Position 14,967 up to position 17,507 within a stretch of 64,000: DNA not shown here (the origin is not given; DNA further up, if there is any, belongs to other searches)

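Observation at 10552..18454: Tad/Flp pilus locus with three tandem Flp pilins, a fused CpaE(TadZ)-CpaF(TadA) ATPase and a single platform gene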

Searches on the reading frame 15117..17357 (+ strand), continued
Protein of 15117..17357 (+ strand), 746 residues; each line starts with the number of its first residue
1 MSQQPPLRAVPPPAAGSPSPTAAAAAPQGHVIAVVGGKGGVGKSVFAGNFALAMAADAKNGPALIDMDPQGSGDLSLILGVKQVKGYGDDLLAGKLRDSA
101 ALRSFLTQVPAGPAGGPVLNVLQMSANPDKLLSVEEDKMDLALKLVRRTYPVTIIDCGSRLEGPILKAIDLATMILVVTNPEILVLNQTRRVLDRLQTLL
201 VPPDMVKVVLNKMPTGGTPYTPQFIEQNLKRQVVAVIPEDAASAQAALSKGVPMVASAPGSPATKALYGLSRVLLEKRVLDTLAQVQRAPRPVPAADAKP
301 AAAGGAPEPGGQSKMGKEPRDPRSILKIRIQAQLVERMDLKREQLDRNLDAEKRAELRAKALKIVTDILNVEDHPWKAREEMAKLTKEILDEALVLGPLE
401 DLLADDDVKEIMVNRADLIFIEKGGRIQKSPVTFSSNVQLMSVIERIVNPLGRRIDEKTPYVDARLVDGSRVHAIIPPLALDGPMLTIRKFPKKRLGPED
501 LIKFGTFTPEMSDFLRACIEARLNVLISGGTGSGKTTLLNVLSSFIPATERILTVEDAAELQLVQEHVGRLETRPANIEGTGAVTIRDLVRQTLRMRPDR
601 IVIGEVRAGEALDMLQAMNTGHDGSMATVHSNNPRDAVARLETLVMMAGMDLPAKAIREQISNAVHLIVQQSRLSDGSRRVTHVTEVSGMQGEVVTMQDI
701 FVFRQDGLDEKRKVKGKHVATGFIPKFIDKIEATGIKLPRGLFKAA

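Call 48: search_protein_families(library=ncbifam, proteins=[L009:7545-8825:+, L013:7557-8813:+, L016:7512-8789:+, L018:7629-8828:+, L041:7413-8783:+, L050:7497-8774:+, L077:7539-8813:+, L078:7545-8774:+, L006:8007-8900:+, L066:6934-7830:+], max_evalue=0.00001)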
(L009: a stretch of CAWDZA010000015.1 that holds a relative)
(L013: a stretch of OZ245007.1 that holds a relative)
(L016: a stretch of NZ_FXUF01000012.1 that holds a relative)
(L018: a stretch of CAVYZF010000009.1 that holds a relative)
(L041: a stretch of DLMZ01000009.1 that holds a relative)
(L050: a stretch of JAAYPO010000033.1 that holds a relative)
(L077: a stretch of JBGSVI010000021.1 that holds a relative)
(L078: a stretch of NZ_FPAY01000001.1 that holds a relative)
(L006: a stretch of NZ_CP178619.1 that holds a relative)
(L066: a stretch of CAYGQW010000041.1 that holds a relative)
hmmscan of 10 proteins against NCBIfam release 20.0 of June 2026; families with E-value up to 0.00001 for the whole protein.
L009:7545-8825:+ (427 aa): 93 families (the best 25 are shown)
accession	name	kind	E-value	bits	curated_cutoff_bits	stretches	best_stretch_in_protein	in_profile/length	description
NF001965.0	PRK00742.1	subfamily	5.4e-29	101.5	293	1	23-129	2-109/357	chemotaxis-specific protein-glutamate methyltransferase CheB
TIGR01969.1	minD_arch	subfamily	7.6e-26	90.8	201.75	1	176-418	1-236/251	cell division ATPase MinD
NF052445.1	RespRegMctR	equivalog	5.1e-25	88.1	300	1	24-140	1-117/205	two-component system response regulator MctR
TIGR01968.1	minD_bact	equivalog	2.9e-24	85.8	212.9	1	176-405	2-229/261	septum site-determining protein MinD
NF009206.0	PRK12555.1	subfamily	6.4e-24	84.5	342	1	25-131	1-108/340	chemotaxis-specific protein-glutamate methyltransferase CheB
NF007018.1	PRK09483.1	equivalog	4.1e-23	82.2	280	1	25-143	2-120/217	UvrY/SirA/GacA family response regulator transcription factor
NF041367.1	CheY_Halo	equivalog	4e-22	78.8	200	1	27-139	1-111/114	chemotaxis protein CheY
NF007935.0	PRK10651.1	equivalog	7.1e-22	77.7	250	1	22-141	4-123/216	two-component system response regulator NarL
TIGR02875.1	spore_0_A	equivalog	8.7e-20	71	200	1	23-148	1-128/262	sporulation transcription factor Spo0A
NF008469.0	PRK11361.1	equivalog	2.5e-19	69.3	714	1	26-141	6-119/461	acetoacetate metabolism transcriptional regulator AtoC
TIGR01818.1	ntrC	equivalog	4.2e-19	68.7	558.6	1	27-151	1-123/463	nitrogen regulation protein NR(I)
NF008677.0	PRK11697.1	equivalog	6.6e-18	64.9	246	1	25-150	2-124/238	two-component system response regulator BtsR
NF011874.0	PRK15347.1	equivalog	6.2e-17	60.9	852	1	22-141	688-809/921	two component system sensor kinase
NF007708.0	PRK10403.1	equivalog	1.1e-16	61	343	1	24-142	6-124/215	nitrate/nitrite response regulator protein NarP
NF006900.1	PRK09390.1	equivalog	1.4e-16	60.6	255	1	23-152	3-130/203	response regulator FixJ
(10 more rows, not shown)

L013:7557-8813:+ (419 aa): 7 families
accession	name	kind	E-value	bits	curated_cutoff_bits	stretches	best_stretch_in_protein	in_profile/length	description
TIGR01969.1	minD_arch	subfamily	4.9e-22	78.3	201.75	1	153-396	4-239/251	cell division ATPase MinD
TIGR01968.1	minD_bact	equivalog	4.9e-19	68.7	212.9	1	151-393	3-242/261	septum site-determining protein MinD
TIGR03371.1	cellulose_yhjQ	equivalog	3.5e-12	46.3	157.85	1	150-385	2-239/246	cellulose biosynthesis protein BcsQ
TIGR03815.1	CpaE_hom_Actino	equivalog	1e-11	44.6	154.45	1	100-311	72-270/340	septum site-determining protein Ssd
NF041546.1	ParA_partition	equivalog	1.2e-07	31.5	180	0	153-190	3-38/203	ParA family partition ATPase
NF041136.1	MrpORP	equivalog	2.1e-07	30.6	450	1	150-207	6-61/365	iron-sulfur cluster carrier protein MrpORP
NF008079.0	PRK10818.1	equivalog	3.4e-07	29.9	508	1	155-389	8-248/270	septum site-determining protein MinD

L016:7512-8789:+ (426 aa): 91 families (the best 25 are shown)
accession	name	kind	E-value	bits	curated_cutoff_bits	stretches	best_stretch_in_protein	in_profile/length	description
TIGR01969.1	minD_arch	subfamily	1.1e-25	90.3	201.75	1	169-410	2-238/251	cell division ATPase MinD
NF052445.1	RespRegMctR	equivalog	1.6e-25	89.7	300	1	21-142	1-122/205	two-component system response regulator MctR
NF007018.1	PRK09483.1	equivalog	1.3e-24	87.1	280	1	22-143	2-123/217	UvrY/SirA/GacA family response regulator transcription factor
NF001965.0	PRK00742.1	subfamily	5.4e-24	85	293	1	20-131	2-114/357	chemotaxis-specific protein-glutamate methyltransferase CheB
NF041367.1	CheY_Halo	equivalog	5.2e-23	81.6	200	1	24-138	1-113/114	chemotaxis protein CheY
NF007935.0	PRK10651.1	equivalog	7.8e-23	80.8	250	1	21-139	6-124/216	two-component system response regulator NarL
TIGR02875.1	spore_0_A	equivalog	2.9e-22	79.2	200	1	21-143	2-126/262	sporulation transcription factor Spo0A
NF009206.0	PRK12555.1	subfamily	6.6e-22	77.9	342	1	22-130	1-110/340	chemotaxis-specific protein-glutamate methyltransferase CheB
TIGR01968.1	minD_bact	equivalog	1.8e-21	76.6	212.9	1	168-403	2-237/261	septum site-determining protein MinD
NF008677.0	PRK11697.1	equivalog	2e-21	76.5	246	1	22-147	2-124/238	two-component system response regulator BtsR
NF007708.0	PRK10403.1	equivalog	2.9e-18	66.1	343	1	19-138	4-123/215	nitrate/nitrite response regulator protein NarP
TIGR03815.1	CpaE_hom_Actino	equivalog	9.5e-18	64.4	154.45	1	162-380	106-319/340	septum site-determining protein Ssd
NF047785.1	respo_reg_MadR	equivalog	2.7e-17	62.8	300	1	22-142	1-124/209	MadR family response regulator transcription factor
NF008318.0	PRK11107.1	equivalog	1.6e-16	59.6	890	1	17-198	663-839/920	two-component sensor histidine kinase BarA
NF008469.0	PRK11361.1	equivalog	8.1e-16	57.7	714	1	23-144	6-125/461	acetoacetate metabolism transcriptional regulator AtoC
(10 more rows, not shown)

L018:7629-8828:+ (400 aa): 7 families
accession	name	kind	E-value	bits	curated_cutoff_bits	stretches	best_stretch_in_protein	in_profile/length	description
TIGR01968.1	minD_bact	equivalog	8e-25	87.7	212.9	1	138-375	2-238/261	septum site-determining protein MinD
TIGR03815.1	CpaE_hom_Actino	equivalog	4.7e-19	68.7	154.45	1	62-369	43-336/340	septum site-determining protein Ssd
TIGR01969.1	minD_arch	subfamily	3.3e-16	59.2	201.75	1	139-375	2-232/251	cell division ATPase MinD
NF008079.0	PRK10818.1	equivalog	9.7e-12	44.8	508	1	139-296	4-159/270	septum site-determining protein MinD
TIGR03371.1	cellulose_yhjQ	equivalog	5.1e-09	36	157.85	1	138-313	2-177/246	cellulose biosynthesis protein BcsQ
NF041546.1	ParA_partition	equivalog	3.3e-08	33.3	180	0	140-175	2-36/203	ParA family partition ATPase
NF047398.1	AAA_KGGVGR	domain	3.9e-06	27.3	90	0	138-175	3-39/190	KGGVGR-motif variant AAA ATPase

L041:7413-8783:+ (457 aa): 111 families (the best 25 are shown)
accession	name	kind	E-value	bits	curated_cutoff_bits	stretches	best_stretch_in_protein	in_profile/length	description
TIGR01968.1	minD_bact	equivalog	5.2e-30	104.7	212.9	1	201-455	3-258/261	septum site-determining protein MinD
NF007018.1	PRK09483.1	equivalog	4.3e-28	98.4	280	1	9-153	2-143/217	UvrY/SirA/GacA family response regulator transcription factor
NF052445.1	RespRegMctR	equivalog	4.1e-27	94.9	300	1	8-133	1-126/205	two-component system response regulator MctR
NF001965.0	PRK00742.1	subfamily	1.2e-25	90.5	293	1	7-144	2-142/357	chemotaxis-specific protein-glutamate methyltransferase CheB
TIGR01969.1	minD_arch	subfamily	2.4e-25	89.2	201.75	1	203-455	4-250/251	cell division ATPase MinD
NF007935.0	PRK10651.1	equivalog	3.5e-25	88.5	250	1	7-153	5-150/216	two-component system response regulator NarL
NF041367.1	CheY_Halo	equivalog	8.8e-25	87.3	200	1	12-124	2-112/114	chemotaxis protein CheY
NF009206.0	PRK12555.1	subfamily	1.2e-22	80.4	342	1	9-121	1-114/340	chemotaxis-specific protein-glutamate methyltransferase CheB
NF008677.0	PRK11697.1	equivalog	1.6e-21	76.7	246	1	9-136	2-126/238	two-component system response regulator BtsR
TIGR02875.1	spore_0_A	equivalog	2.2e-21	76.3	200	1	7-147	1-142/262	sporulation transcription factor Spo0A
NF008469.0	PRK11361.1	equivalog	9.1e-20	70.8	714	1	9-134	5-128/461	acetoacetate metabolism transcriptional regulator AtoC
NF045505.1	RR_RssB_Pseudo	equivalog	2.5e-18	66.3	700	1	8-133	5-129/394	two-component system response regulator RssB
NF047785.1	respo_reg_MadR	equivalog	9.1e-18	64.4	300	1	9-139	1-134/209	MadR family response regulator transcription factor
NF007708.0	PRK10403.1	equivalog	1.2e-17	64.1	343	1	8-131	6-129/215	nitrate/nitrite response regulator protein NarP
NF011896.0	PRK15369.1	equivalog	4.4e-17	62.4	242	1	7-129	2-124/211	two component system response regulator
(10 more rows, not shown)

L050:7497-8774:+ (426 aa): 109 families (the best 25 are shown)
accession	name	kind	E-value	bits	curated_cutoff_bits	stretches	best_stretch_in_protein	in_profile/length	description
TIGR01969.1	minD_arch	subfamily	6.8e-32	110.6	201.75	1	172-419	2-243/251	cell division ATPase MinD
TIGR01968.1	minD_bact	equivalog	7.2e-28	97.7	212.9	1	171-409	2-238/261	septum site-determining protein MinD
NF007018.1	PRK09483.1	equivalog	1.3e-27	96.8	280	1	32-152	2-122/217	UvrY/SirA/GacA family response regulator transcription factor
NF041367.1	CheY_Halo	equivalog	5.3e-27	94.5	200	1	34-148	1-113/114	chemotaxis protein CheY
NF001965.0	PRK00742.1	subfamily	1e-26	94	293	1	30-139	2-112/357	chemotaxis-specific protein-glutamate methyltransferase CheB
NF007935.0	PRK10651.1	equivalog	3.6e-26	91.7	250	1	28-151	3-126/216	two-component system response regulator NarL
NF052445.1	RespRegMctR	equivalog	1.3e-24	86.8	300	1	32-152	2-122/205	two-component system response regulator MctR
NF009206.0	PRK12555.1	subfamily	2.1e-24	86.1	342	1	32-151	1-130/340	chemotaxis-specific protein-glutamate methyltransferase CheB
TIGR02875.1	spore_0_A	equivalog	3.2e-22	79.1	200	1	31-154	2-127/262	sporulation transcription factor Spo0A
NF008469.0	PRK11361.1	equivalog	4.4e-21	75.1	714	1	32-154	5-125/461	acetoacetate metabolism transcriptional regulator AtoC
NF007708.0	PRK10403.1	equivalog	4.3e-20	72.1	343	1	30-148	5-123/215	nitrate/nitrite response regulator protein NarP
NF008677.0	PRK11697.1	equivalog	1.3e-19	70.5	246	1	32-157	2-124/238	two-component system response regulator BtsR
NF040689.1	MtrAB_MtrA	equivalog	4e-18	65.6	300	1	34-201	1-164/219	MtrAB system response regulator MtrA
NF011896.0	PRK15369.1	equivalog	1.9e-17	63.6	242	1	30-153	2-130/211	two component system response regulator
NF008318.0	PRK11107.1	equivalog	2.8e-17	62.1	890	1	27-170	663-805/920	two-component sensor histidine kinase BarA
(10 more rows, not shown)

L077:7539-8813:+ (425 aa): 108 families (the best 25 are shown)
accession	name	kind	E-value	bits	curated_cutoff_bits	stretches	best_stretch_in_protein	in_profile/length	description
NF001965.0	PRK00742.1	subfamily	3.3e-29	102.2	293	1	19-136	3-130/357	chemotaxis-specific protein-glutamate methyltransferase CheB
NF007018.1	PRK09483.1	equivalog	2e-27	96.3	280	1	20-153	2-135/217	UvrY/SirA/GacA family response regulator transcription factor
NF052445.1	RespRegMctR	equivalog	2e-27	96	300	1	19-136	1-118/205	two-component system response regulator MctR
NF009206.0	PRK12555.1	subfamily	4.1e-27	95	342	1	20-181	1-164/340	chemotaxis-specific protein-glutamate methyltransferase CheB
NF007935.0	PRK10651.1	equivalog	4e-25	88.3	250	1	19-137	6-124/216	two-component system response regulator NarL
TIGR01968.1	minD_bact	equivalog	8.3e-25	87.6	212.9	1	171-396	2-226/261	septum site-determining protein MinD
TIGR01969.1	minD_arch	subfamily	8.2e-24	84.1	201.75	1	172-409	2-232/251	cell division ATPase MinD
NF041367.1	CheY_Halo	equivalog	1e-23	83.9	200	1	22-134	1-111/114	chemotaxis protein CheY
TIGR02875.1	spore_0_A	equivalog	3e-23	82.4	200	1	19-141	2-126/262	sporulation transcription factor Spo0A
NF007708.0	PRK10403.1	equivalog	8.4e-20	71.1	343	1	14-140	1-127/215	nitrate/nitrite response regulator protein NarP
NF047785.1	respo_reg_MadR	equivalog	1.5e-19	70.2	300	1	20-144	1-125/209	MadR family response regulator transcription factor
NF008677.0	PRK11697.1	equivalog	6.7e-18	64.9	246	1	20-145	2-124/238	two-component system response regulator BtsR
TIGR01818.1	ntrC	equivalog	8.9e-18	64.3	558.6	1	22-162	1-141/463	nitrogen regulation protein NR(I)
NF040689.1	MtrAB_MtrA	equivalog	1.5e-17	63.6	300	1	22-143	1-119/219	MtrAB system response regulator MtrA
NF007685.0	PRK10360.1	equivalog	2e-17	63.7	258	1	20-136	2-115/196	response regulator transcription factor UhpA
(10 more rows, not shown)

L078:7545-8774:+ (410 aa): 11 families
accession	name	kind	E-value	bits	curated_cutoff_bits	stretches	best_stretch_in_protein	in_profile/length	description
TIGR01968.1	minD_bact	equivalog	6e-23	81.5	212.9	1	158-391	3-235/261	septum site-determining protein MinD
TIGR01969.1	minD_arch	subfamily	1.8e-19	69.9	201.75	1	158-392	2-230/251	cell division ATPase MinD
NF008079.0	PRK10818.1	equivalog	4.9e-14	52.3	508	1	158-389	4-243/270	septum site-determining protein MinD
NF041546.1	ParA_partition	equivalog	3.3e-12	46.4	180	1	158-197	1-39/203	ParA family partition ATPase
TIGR03815.1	CpaE_hom_Actino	equivalog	2.8e-11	43.1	154.45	1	150-371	105-320/340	septum site-determining protein Ssd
NF047398.1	AAA_KGGVGR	domain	8.1e-10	39.3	90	0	159-197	5-42/190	KGGVGR-motif variant AAA ATPase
NF041136.1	MrpORP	equivalog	6.9e-08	32.2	450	1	158-300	7-147/365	iron-sulfur cluster carrier protein MrpORP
TIGR03371.1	cellulose_yhjQ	equivalog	8.7e-08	31.9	157.85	1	158-388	3-237/246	cellulose biosynthesis protein BcsQ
TIGR03018.1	pepcterm_TyrKin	hypoth_equivalog_domain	5.3e-07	29.2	230.65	1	155-316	34-196/207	XrtA-associated tyrosine autokinase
TIGR01007.1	eps_fam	subfamily_domain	8.1e-07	28.8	108.05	1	158-280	19-138/204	polysaccharide biosynthesis tyrosine autokinase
NF008669.0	PRK11670.1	equivalog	7.1e-06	25.2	348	0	158-299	109-247/369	iron-sulfur cluster carrier protein ApbC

L006:8007-8900:+ (298 aa): 14 families
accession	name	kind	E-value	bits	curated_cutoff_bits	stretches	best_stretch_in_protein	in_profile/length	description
TIGR03815.1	CpaE_hom_Actino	equivalog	2.2e-22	79.7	154.45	1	9-214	113-312/340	septum site-determining protein Ssd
TIGR01969.1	minD_arch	subfamily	4.6e-22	78.4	201.75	1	9-246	2-232/251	cell division ATPase MinD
TIGR01968.1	minD_bact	equivalog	1.9e-20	73.3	212.9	1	9-247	3-239/261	septum site-determining protein MinD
TIGR03371.1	cellulose_yhjQ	equivalog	1.1e-09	38.2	157.85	1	8-197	2-190/246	cellulose biosynthesis protein BcsQ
NF041136.1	MrpORP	equivalog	1.7e-08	34.1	450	1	9-166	7-161/365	iron-sulfur cluster carrier protein MrpORP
NF008669.0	PRK11670.1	equivalog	2.4e-08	33.3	348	1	2-160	102-256/369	iron-sulfur cluster carrier protein ApbC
NF041546.1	ParA_partition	equivalog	6.8e-08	32.3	180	0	10-48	2-39/203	ParA family partition ATPase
NF053622.1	ATPseBagAMYCTU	equivalog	2.9e-07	30.3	400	0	11-48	10-46/325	ATPase BagA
TIGR03018.1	pepcterm_TyrKin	hypoth_equivalog_domain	6e-07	29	230.65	1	6-143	34-170/207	XrtA-associated tyrosine autokinase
TIGR01005.1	eps_transp_fam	subfamily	6.8e-07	27.9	411.7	1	7-158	546-693/754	exopolysaccharide transport protein family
TIGR00345.1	GET3_arsA_TRC40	subfamily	1.1e-06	28.3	135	0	13-47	2-35/299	TRC40/GET3/ArsA family transport-energizing ATPase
TIGR02016.1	BchX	equivalog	1.5e-06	27.7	331.2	0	10-250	3-250/296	chlorophyllide a reductase iron protein subunit X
NF008079.0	PRK10818.1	equivalog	3.6e-06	26.5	508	0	9-171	4-163/270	septum site-determining protein MinD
TIGR01287.1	nifH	equivalog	5.4e-06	25.9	394.35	0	13-167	5-164/275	nitrogenase iron protein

L066:6934-7830:+ (299 aa): 6 families
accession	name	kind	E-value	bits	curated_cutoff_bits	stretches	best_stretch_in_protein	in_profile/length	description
TIGR01969.1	minD_arch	subfamily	1.6e-19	70.1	201.75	1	5-243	2-232/251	cell division ATPase MinD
TIGR03815.1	CpaE_hom_Actino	equivalog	3.5e-15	56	154.45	1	2-209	110-310/340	septum site-determining protein Ssd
TIGR01968.1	minD_bact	equivalog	4e-14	52.6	212.9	1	4-246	2-241/261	septum site-determining protein MinD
TIGR03371.1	cellulose_yhjQ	equivalog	3.1e-12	46.5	157.85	0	4-44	2-41/246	cellulose biosynthesis protein BcsQ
NF041546.1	ParA_partition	equivalog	2.7e-10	40.1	180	1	5-46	1-41/203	ParA family partition ATPase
NF041136.1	MrpORP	equivalog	1.2e-07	31.4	450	1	4-62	6-62/365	iron-sulfur cluster carrier protein MrpORP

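Call 53: find_encoding_contigs(protein=P0003, flank=10000, max_places=1)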
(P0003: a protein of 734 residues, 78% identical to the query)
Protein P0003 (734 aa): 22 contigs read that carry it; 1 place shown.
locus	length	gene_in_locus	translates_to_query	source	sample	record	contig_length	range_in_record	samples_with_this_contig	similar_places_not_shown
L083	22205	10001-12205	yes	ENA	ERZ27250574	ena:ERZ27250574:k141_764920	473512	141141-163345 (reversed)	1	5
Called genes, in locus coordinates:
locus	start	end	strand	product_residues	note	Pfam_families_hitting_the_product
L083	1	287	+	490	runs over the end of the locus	PF08245:Mur_ligase_M, PF02875:Mur_ligase_C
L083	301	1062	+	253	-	PF07238:PilZ (weak)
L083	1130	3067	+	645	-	-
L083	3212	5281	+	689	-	PF13385:Laminin_G_3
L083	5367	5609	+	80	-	PF16982:Flp1_like (weak), PF04021:Class_IIIsignal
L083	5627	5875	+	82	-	-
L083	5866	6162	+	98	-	-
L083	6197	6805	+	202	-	-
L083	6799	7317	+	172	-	-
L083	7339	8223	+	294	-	PF08666:SAF (weak), PF16976:RcpC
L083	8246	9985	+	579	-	PF00263:Secretin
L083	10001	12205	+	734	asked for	PF01656:CbiA, PF10609:ParA (weak), PF13191:AAA_16 (faint), PF13614:AAA_31 (faint), PF00437:T2SSE, PF27713:UCP018868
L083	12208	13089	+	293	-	PF00482:T2SSF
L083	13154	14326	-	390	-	PF13173:AAA_14, PF13635:DUF4143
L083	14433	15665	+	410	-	-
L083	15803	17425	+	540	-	PF20148:DUF6531, PF25023:TEN_YD-shell (faint), PF05593:RHS_repeat (faint)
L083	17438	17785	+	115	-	-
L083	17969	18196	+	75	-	-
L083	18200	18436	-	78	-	-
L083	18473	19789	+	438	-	PF01336:tRNA_anti-codon, PF00152:tRNA-synt_2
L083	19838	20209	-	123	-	-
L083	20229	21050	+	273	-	PF08239:SH3_3 (weak)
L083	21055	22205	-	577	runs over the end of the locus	PF00034:Cytochrom_C (faint), PF13442:Cytochrome_CBB3 (faint), PF21419:RoxA-like_Cyt-c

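Call 54: find_encoding_contigs(protein=P0018, flank=10000, max_places=1)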
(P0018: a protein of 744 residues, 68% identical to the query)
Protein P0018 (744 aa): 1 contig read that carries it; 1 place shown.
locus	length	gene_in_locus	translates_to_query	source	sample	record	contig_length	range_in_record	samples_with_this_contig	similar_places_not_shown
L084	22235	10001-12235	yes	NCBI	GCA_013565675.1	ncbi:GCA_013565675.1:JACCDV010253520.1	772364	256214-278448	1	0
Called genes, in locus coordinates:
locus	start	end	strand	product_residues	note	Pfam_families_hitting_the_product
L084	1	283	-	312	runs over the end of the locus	PF07549:Sec_GG (weak), PF02355:SecD_SecF_C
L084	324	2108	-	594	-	PF21760:SecD_1st, PF22599:SecDF_P1_head, PF02355:SecD_SecF_C, PF03176:MMPL (faint)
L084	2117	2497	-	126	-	PF02699:YajC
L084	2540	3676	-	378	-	PF01702:TGT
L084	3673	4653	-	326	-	PF00657:Lipase_GDSL, PF13472:Lipase_GDSL_2 (weak)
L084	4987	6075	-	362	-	PF02547:Queuosine_synth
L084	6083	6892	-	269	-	-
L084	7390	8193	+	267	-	PF16976:RcpC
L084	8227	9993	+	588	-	PF00263:Secretin (weak)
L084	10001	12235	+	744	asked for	PF00005:ABC_tran (faint), PF02374:ArsA_ATPase (faint), PF10609:ParA (weak), PF13614:AAA_31, PF01656:CbiA, PF00437:T2SSE, PF27713:UCP018868 (weak)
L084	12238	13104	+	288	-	PF00482:T2SSF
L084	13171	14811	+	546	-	PF20148:DUF6531, PF25023:TEN_YD-shell (faint), PF05593:RHS_repeat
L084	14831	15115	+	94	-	-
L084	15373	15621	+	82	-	-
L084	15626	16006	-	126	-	-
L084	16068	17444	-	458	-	PF00171:Aldedh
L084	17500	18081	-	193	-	PF04116:FA_hydroxylase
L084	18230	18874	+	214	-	PF00440:TetR_N, PF17938:TetR_C_29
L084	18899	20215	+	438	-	PF01336:tRNA_anti-codon, PF00152:tRNA-synt_2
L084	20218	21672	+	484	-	-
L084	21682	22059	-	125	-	-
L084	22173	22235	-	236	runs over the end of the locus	PF05575:V_cholerae_RfbT (weak), PF05050:Methyltransf_21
